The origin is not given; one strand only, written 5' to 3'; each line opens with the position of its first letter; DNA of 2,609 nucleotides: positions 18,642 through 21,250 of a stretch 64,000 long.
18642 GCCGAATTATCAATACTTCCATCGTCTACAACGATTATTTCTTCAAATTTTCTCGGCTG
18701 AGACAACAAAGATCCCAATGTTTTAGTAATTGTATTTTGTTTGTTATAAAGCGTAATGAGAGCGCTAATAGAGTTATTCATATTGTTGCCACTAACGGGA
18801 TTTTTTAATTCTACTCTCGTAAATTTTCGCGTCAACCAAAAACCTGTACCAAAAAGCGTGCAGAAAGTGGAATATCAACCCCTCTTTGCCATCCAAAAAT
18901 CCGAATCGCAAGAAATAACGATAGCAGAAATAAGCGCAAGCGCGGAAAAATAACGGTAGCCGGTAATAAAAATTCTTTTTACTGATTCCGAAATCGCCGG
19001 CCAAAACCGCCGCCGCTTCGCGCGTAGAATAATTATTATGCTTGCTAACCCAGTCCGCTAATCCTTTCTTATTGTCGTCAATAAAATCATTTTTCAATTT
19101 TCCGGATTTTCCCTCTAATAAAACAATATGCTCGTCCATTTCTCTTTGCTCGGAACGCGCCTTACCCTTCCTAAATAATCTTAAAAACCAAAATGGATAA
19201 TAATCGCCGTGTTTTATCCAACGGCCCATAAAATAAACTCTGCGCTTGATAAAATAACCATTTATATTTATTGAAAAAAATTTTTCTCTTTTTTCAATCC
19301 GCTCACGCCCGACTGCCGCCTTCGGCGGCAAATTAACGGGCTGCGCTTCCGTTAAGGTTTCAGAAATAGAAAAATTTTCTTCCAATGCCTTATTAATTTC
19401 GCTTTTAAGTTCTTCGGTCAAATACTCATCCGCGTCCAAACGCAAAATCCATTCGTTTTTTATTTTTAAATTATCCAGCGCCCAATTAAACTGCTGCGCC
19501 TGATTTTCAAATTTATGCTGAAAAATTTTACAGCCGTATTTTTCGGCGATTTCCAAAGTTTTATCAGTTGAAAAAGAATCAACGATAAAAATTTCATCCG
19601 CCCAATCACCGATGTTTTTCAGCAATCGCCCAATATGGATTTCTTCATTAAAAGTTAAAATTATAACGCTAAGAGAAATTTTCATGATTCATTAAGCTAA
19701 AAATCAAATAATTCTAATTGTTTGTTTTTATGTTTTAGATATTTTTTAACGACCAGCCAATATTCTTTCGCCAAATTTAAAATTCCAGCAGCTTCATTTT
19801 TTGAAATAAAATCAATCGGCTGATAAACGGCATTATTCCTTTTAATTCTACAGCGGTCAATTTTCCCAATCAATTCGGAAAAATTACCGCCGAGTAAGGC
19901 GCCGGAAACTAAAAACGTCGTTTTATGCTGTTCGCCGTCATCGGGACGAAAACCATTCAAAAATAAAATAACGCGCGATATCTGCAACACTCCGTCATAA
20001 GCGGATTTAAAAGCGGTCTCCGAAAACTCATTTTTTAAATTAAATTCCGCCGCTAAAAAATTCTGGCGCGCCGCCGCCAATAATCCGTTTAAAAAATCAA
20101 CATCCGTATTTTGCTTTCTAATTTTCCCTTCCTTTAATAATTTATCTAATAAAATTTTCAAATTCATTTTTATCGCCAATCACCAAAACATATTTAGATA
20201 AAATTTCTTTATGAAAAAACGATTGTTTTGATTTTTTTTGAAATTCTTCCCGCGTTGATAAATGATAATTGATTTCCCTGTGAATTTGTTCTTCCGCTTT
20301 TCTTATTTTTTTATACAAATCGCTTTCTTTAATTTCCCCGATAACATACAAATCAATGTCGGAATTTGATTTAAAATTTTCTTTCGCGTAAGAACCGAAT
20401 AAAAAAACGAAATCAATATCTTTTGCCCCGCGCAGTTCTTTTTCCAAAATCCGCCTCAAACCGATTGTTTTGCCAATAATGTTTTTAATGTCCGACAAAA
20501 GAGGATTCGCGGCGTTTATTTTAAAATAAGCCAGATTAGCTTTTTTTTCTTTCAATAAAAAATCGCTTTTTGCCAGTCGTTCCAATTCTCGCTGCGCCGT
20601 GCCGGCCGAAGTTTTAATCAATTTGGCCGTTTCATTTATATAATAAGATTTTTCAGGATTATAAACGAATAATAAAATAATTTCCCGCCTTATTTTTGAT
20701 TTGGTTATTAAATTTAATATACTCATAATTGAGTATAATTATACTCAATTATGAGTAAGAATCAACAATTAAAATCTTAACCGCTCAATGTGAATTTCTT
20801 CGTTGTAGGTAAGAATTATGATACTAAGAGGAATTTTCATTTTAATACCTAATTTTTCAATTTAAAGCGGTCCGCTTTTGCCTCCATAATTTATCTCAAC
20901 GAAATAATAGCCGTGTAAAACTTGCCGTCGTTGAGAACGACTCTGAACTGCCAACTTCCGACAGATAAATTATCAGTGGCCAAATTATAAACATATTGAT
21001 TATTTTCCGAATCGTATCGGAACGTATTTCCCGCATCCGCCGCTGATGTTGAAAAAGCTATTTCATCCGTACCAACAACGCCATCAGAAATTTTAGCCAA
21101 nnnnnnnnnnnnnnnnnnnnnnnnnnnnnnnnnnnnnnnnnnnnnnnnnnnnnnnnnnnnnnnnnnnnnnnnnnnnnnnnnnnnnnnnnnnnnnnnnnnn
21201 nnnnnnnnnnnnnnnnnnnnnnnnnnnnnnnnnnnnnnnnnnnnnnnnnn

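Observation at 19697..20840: HEPN/MNT toxin-antitoxin cassette sitting between a GT2 gene and a 23-codon 5' stub of a paralogous GT2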

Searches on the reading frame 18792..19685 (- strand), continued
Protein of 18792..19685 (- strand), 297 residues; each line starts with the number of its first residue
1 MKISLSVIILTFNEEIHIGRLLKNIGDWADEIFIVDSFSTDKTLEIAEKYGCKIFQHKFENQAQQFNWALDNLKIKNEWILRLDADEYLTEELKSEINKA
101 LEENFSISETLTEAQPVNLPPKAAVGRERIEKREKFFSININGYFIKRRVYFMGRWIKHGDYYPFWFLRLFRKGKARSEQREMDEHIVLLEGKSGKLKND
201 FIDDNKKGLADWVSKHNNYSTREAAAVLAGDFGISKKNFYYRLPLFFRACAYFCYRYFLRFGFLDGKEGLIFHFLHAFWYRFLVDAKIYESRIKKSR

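Call 58: search_protein_families(library=pfam, proteins=[L180:4332-4784:-, L180:4735-4923:-, L175:4952-6004:+, L178:4343-4996:+, L172:1-675:+, L178:4170-4322:+], max_evalue=0.1)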
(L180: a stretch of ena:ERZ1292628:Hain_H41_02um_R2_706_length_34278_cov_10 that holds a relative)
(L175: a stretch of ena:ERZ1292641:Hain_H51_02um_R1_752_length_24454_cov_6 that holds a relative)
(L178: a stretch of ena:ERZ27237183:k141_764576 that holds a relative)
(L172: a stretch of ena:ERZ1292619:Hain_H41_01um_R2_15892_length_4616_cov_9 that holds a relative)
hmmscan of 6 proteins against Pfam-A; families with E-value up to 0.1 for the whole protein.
L180:4332-4784:- (150 aa): 2 families
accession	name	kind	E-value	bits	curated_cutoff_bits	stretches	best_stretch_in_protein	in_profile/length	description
PF09970.15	DUF2204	-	0.00035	20.7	20.3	1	4-142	3-142/181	Nucleotidyl transferase of unknown function (DUF2204)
PF19502.5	DUF6036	-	0.0018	18.5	23.6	1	6-140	10-114/164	Nucleotidyltransferase of unknown function (DUF6036)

L180:4735-4923:- (62 aa): 0 families

L175:4952-6004:+ (350 aa): 9 families
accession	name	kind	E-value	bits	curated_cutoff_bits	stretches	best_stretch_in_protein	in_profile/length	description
PF02661.23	Fic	-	1.2e-12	48.9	24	1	207-296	3-90/93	Fic/DOC family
PF03965.22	Penicillinase_R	-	0.00011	23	22.6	1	4-85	1-81/115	Penicillinase repressor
PF01475.25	FUR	-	0.00017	22.2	23.1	1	3-60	5-64/121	Ferric uptake regulator family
PF08220.18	HTH_DeoR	-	0.0011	19.1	21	1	7-58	1-47/57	DeoR-like helix-turn-helix domain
PF08279.18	HTH_11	-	0.033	14.5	25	0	7-52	1-42/55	HTH domain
PF01726.22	LexA_DNA_bind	-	0.037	14.2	23.7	0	1-18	1-18/65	LexA DNA binding domain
PF08461.16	HTH_12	-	0.054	13.9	21.4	0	10-61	2-54/66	Ribonuclease R winged-helix domain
PF21100.3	MCM_C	-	0.057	13.7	27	0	7-58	6-56/64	MCM protein C-terminal winged helix-turn-helix domain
PF22665.2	DUF6293_C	-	0.066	14.1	27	0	1-34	7-40/101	DUF6293 C-terminal winged helix domain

L178:4343-4996:+ (217 aa): 5 families
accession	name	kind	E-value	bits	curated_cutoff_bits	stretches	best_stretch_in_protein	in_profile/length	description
PF13489.12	Methyltransf_23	-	3.2e-14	53.4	27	1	25-177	9-163/164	Methyltransferase domain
PF08241.18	Methyltransf_11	-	3.5e-08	34.4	21.2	1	42-127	1-95/95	Methyltransferase domain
PF13847.12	Methyltransf_31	-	3.5e-07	30.4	27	1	37-131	3-113/145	Methyltransferase domain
PF08242.18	Methyltransf_12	-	4.9e-07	30.8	30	1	42-125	1-98/98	Methyltransferase domain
PF07757.19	AdoMet_MTase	-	0.028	15.1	27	1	4-72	33-96/115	Predicted AdoMet-dependent methyltransferase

L172:1-675:+ (224 aa): 1 family
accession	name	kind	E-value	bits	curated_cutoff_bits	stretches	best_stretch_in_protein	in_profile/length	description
PF00984.24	UDPG_MGDP_dh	-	2.7e-06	27.9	25.4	1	129-208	2-70/94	UDP-glucose/GDP-mannose dehydrogenase family, central domain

L178:4170-4322:+ (50 aa): 2 families
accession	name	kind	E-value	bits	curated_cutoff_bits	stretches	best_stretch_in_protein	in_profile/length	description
PF00535.33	Glycos_transf_2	-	3.7e-09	37.2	23.3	1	6-50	1-48/168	Glycosyl transferase family 2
PF10111.15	Glyco_tranf_2_2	-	0.093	12.6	27.3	1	6-50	1-50/276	Glycosyltransferase like family 2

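Call 71: find_encoding_contigs(protein=P0264, flank=4000, max_places=2)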
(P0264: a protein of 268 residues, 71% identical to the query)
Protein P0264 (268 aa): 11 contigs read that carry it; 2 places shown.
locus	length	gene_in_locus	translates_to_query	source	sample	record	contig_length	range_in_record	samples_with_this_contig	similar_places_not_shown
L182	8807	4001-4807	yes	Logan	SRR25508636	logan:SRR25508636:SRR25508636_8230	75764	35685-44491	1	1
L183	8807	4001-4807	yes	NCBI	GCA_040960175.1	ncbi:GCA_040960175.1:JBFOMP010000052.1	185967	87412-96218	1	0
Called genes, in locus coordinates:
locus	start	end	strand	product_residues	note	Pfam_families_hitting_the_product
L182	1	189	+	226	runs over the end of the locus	PF13489:Methyltransf_23, PF13847:Methyltransf_31 (weak), PF08241:Methyltransf_11, PF08242:Methyltransf_12, PF13649:Methyltransf_25 (weak)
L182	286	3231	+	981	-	PF13385:Laminin_G_3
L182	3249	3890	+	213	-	-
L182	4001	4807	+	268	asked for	PF00535:Glycos_transf_2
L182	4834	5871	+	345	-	PF00106:adh_short, PF04321:RmlD_sub_bind, PF05368:NmrA, PF01073:3Beta_HSD, PF01370:Epimerase, PF02719:Polysacc_synt_2, PF07993:NAD_binding_4, PF13460:NAD_binding_10, +3 more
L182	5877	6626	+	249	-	PF01073:3Beta_HSD (faint), PF01370:Epimerase, PF07993:NAD_binding_4 (faint), PF16363:GDP_Man_Dehyd (faint), PF02719:Polysacc_synt_2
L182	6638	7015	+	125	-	PF14667:Polysacc_synt_C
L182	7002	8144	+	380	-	PF02350:Epimerase_2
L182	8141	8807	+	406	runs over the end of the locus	PF13439:Glyco_transf_4, PF13579:Glyco_trans_4_4, PF00534:Glycos_transf_1, PF13692:Glyco_trans_1_4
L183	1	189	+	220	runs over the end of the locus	PF13489:Methyltransf_23, PF13847:Methyltransf_31 (weak), PF08241:Methyltransf_11, PF08242:Methyltransf_12, PF13649:Methyltransf_25 (weak)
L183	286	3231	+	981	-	PF13385:Laminin_G_3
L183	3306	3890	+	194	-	-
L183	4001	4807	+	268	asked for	PF00535:Glycos_transf_2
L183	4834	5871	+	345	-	PF00106:adh_short, PF04321:RmlD_sub_bind, PF05368:NmrA, PF01073:3Beta_HSD, PF01370:Epimerase, PF02719:Polysacc_synt_2, PF07993:NAD_binding_4, PF13460:NAD_binding_10, +3 more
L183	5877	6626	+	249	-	PF01073:3Beta_HSD (faint), PF01370:Epimerase, PF07993:NAD_binding_4 (faint), PF16363:GDP_Man_Dehyd (faint), PF02719:Polysacc_synt_2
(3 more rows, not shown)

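Call 72: find_encoding_contigs(protein=P0261, flank=4000, max_places=2)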
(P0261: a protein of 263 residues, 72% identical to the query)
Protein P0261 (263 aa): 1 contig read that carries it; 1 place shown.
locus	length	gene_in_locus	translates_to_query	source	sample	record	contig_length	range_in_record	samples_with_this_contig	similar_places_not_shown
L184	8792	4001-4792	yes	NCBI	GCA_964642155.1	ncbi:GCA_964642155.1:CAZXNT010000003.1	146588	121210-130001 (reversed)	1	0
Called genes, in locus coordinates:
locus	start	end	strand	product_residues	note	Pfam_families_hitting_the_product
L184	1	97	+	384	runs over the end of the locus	PF20706:GT4-conflict, PF00534:Glycos_transf_1, PF13692:Glyco_trans_1_4, PF13524:Glyco_trans_1_2 (weak)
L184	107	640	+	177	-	PF00908:dTDP_sugar_isom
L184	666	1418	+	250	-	PF02475:TRM5-TYW2_MTfase (weak), PF05050:Methyltransf_21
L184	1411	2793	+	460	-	-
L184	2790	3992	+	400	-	PF13439:Glyco_transf_4, PF20706:GT4-conflict, PF00534:Glycos_transf_1, PF13692:Glyco_trans_1_4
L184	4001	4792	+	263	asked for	PF00535:Glycos_transf_2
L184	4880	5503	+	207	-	PF13489:Methyltransf_23, PF01209:Ubie_methyltran (weak), PF05175:MTS (weak), PF13847:Methyltransf_31, PF13649:Methyltransf_25, PF08241:Methyltransf_11, PF08242:Methyltransf_12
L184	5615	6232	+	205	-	-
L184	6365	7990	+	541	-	PF01408:GFO_IDH_MocA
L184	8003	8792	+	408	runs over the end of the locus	PF13439:Glyco_transf_4, PF13579:Glyco_trans_4_4, PF00534:Glycos_transf_1, PF13692:Glyco_trans_1_4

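Call 73: find_encoding_contigs(protein=P0272, flank=4000, max_places=2)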
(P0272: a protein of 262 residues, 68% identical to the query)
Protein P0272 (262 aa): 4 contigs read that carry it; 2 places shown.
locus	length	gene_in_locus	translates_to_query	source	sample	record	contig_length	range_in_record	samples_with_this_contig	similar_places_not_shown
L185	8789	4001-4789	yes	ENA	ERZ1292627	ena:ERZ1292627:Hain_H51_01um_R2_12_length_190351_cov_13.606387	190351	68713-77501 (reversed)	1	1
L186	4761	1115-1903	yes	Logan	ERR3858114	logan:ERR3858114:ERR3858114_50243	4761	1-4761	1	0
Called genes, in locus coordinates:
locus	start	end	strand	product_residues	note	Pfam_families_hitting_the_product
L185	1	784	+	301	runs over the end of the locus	PF08241:Methyltransf_11, PF13847:Methyltransf_31 (weak)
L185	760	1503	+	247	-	PF13489:Methyltransf_23, PF13847:Methyltransf_31, PF08241:Methyltransf_11, PF08242:Methyltransf_12 (faint), PF13649:Methyltransf_25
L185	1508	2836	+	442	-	PF01901:O_anti_polymase (weak)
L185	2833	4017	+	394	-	PF13439:Glyco_transf_4, PF13579:Glyco_trans_4_4, PF20706:GT4-conflict, PF00534:Glycos_transf_1, PF13692:Glyco_trans_1_4, PF13524:Glyco_trans_1_2 (weak)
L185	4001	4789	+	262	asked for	PF00535:Glycos_transf_2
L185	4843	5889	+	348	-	PF05368:NmrA, PF01073:3Beta_HSD, PF01370:Epimerase, PF02719:Polysacc_synt_2, PF04321:RmlD_sub_bind, PF07993:NAD_binding_4, PF13460:NAD_binding_10, PF16363:GDP_Man_Dehyd, +3 more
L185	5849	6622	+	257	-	PF01370:Epimerase, PF04321:RmlD_sub_bind (faint), PF01073:3Beta_HSD (faint), PF16363:GDP_Man_Dehyd (faint), PF02719:Polysacc_synt_2, PF07993:NAD_binding_4 (weak)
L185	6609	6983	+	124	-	PF14667:Polysacc_synt_C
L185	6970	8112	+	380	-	PF02350:Epimerase_2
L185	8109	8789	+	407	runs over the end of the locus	PF13439:Glyco_transf_4, PF13579:Glyco_trans_4_4, PF00534:Glycos_transf_1, PF13692:Glyco_trans_1_4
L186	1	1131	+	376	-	?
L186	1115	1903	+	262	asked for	PF00535:Glycos_transf_2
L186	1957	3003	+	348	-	PF05368:NmrA, PF01073:3Beta_HSD, PF01370:Epimerase, PF02719:Polysacc_synt_2, PF04321:RmlD_sub_bind, PF07993:NAD_binding_4, PF13460:NAD_binding_10, PF16363:GDP_Man_Dehyd, +3 more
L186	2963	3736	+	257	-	PF01370:Epimerase, PF04321:RmlD_sub_bind (faint), PF01073:3Beta_HSD (faint), PF16363:GDP_Man_Dehyd (faint), PF02719:Polysacc_synt_2, PF07993:NAD_binding_4 (weak)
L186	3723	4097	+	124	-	PF14667:Polysacc_synt_C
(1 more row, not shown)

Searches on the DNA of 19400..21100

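Call 70: search_rna_families(source=window, start=19400, end=21100, threshold=evalue, max_evalue=1)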
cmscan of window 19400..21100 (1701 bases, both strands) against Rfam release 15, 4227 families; matches with E-value up to 1: 2.
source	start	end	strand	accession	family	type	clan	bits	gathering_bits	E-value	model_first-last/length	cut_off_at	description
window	20718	20761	-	RF00704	MIR397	Gene; miRNA;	-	30.8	55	0.0024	1-117/117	no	MIR397 microRNA precursor family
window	19506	19594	+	RF00327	snoZ194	Gene; snRNA; snoRNA; CD-box;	-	25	50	0.22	1-108/108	no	Small nucleolar RNA Z194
